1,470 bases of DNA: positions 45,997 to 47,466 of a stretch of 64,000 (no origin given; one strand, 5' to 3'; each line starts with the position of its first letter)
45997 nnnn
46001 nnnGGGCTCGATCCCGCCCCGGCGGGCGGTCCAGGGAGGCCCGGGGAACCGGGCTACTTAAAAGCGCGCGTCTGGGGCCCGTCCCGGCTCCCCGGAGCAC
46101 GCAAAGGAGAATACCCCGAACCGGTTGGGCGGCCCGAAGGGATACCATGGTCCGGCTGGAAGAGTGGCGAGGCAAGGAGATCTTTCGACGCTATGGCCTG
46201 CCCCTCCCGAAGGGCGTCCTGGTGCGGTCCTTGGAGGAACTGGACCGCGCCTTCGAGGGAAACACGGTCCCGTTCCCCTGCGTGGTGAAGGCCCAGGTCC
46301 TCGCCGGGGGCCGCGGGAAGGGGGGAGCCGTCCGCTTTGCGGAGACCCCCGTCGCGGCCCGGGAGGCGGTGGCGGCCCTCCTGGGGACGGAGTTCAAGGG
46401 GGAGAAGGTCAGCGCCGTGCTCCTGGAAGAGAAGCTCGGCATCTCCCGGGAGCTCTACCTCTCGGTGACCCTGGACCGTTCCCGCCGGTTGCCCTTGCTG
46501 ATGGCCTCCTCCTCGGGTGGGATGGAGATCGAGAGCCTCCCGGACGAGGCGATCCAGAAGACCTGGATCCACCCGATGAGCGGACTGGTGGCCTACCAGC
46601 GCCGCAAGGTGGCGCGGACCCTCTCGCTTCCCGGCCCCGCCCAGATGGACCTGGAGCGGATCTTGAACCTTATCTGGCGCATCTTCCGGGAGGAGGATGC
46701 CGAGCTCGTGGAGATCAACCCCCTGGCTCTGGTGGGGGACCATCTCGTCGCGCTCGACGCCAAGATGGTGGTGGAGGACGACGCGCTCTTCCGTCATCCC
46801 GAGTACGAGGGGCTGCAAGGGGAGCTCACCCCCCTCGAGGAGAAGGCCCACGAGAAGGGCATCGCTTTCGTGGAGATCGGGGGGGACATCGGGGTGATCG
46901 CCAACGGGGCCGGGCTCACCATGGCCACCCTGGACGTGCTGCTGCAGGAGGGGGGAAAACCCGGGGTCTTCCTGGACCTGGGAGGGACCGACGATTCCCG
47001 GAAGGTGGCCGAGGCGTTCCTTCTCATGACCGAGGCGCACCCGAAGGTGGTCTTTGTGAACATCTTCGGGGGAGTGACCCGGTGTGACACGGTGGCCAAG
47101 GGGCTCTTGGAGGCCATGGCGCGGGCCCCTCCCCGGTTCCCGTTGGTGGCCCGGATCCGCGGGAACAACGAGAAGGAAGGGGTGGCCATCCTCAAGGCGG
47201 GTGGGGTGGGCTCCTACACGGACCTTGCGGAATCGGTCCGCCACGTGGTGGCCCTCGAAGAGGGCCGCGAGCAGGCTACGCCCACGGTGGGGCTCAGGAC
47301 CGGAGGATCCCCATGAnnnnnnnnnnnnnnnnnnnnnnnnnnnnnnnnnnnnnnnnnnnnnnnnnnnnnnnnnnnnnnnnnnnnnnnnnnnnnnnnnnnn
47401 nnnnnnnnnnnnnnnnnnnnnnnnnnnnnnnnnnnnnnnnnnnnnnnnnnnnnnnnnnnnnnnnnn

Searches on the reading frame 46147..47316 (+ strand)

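Call 8: search_protein_families(library=pfam, proteins=[window:46147-47316:+], max_evalue=0.01)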
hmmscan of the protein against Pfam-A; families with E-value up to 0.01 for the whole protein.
window:46147-47316:+ (389 aa): 5 families
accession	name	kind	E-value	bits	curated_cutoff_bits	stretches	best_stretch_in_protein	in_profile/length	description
PF08442.15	ATP-grasp_2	-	2.2e-50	171.5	29.5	1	4-194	2-201/202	ATP-grasp domain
PF00549.24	Ligase_CoA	-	7.9e-18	65.3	24.5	1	252-366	2-124/128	CoA-ligase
PF24948.1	Citrate_synth_N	-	7.5e-09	35.7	83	1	45-215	54-226/232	ATP-citrate synthase ATP-grasp domain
PF13549.11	ATP-grasp_5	-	9.2e-08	32.1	27.6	1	4-209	10-221/221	ATP-grasp domain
PF01071.24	GARS_A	-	3.4e-05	24.2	27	1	10-98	7-90/194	Phosphoribosylglycinamide synthetase, ATP-grasp (A) domain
